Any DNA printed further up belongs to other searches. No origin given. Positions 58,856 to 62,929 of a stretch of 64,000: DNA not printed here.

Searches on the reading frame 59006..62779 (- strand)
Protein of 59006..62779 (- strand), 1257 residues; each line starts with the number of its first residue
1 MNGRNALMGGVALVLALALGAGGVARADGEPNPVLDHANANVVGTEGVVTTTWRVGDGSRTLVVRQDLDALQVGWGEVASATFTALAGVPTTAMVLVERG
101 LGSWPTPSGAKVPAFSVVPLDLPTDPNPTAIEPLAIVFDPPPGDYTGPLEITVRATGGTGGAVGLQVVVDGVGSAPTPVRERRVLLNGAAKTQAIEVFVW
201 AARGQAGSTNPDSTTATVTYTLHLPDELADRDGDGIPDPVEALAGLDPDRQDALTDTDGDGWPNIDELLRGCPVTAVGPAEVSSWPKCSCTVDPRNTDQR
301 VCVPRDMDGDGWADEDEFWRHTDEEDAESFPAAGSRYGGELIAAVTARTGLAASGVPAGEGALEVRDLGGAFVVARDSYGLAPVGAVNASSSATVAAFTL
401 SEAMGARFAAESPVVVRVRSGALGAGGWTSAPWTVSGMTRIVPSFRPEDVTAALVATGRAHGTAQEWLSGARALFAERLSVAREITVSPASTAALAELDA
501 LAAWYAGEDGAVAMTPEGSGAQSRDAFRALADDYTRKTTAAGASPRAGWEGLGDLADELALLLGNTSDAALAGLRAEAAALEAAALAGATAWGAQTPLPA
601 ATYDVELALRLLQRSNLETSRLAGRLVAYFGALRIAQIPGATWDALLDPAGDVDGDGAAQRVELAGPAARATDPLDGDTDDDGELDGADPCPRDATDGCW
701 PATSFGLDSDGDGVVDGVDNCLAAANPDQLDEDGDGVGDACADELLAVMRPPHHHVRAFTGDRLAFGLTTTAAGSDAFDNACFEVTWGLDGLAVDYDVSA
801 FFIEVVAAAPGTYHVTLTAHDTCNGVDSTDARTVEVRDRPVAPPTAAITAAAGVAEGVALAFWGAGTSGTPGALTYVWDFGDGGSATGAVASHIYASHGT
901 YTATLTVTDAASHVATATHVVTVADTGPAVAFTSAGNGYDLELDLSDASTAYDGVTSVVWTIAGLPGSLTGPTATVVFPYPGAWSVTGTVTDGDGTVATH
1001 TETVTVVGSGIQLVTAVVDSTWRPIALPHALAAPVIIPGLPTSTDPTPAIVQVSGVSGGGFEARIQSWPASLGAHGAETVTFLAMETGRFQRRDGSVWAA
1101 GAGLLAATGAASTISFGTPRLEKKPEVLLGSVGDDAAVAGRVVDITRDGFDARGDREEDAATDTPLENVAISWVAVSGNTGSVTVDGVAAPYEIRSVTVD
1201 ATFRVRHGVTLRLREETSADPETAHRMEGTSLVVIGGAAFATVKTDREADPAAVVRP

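Call 73: search_protein_families(library=pfam, proteins=[window:59006-62779:-], max_evalue=0.001)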
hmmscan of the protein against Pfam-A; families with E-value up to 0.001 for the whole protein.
window:59006-62779:- (1257 aa): 3 families
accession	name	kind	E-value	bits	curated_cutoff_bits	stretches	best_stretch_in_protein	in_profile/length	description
PF18911.6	PKD_4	-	1.4e-25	89.6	27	1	842-923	2-85/85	PKD domain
PF00801.26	PKD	-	3.5e-17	62.6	23.5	1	850-921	6-79/80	PKD domain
PF16403.11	Bact_surface_Ig-like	-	0.00058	20.3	27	0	806-836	42-71/71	Bacterial surface protein, Ig-like domain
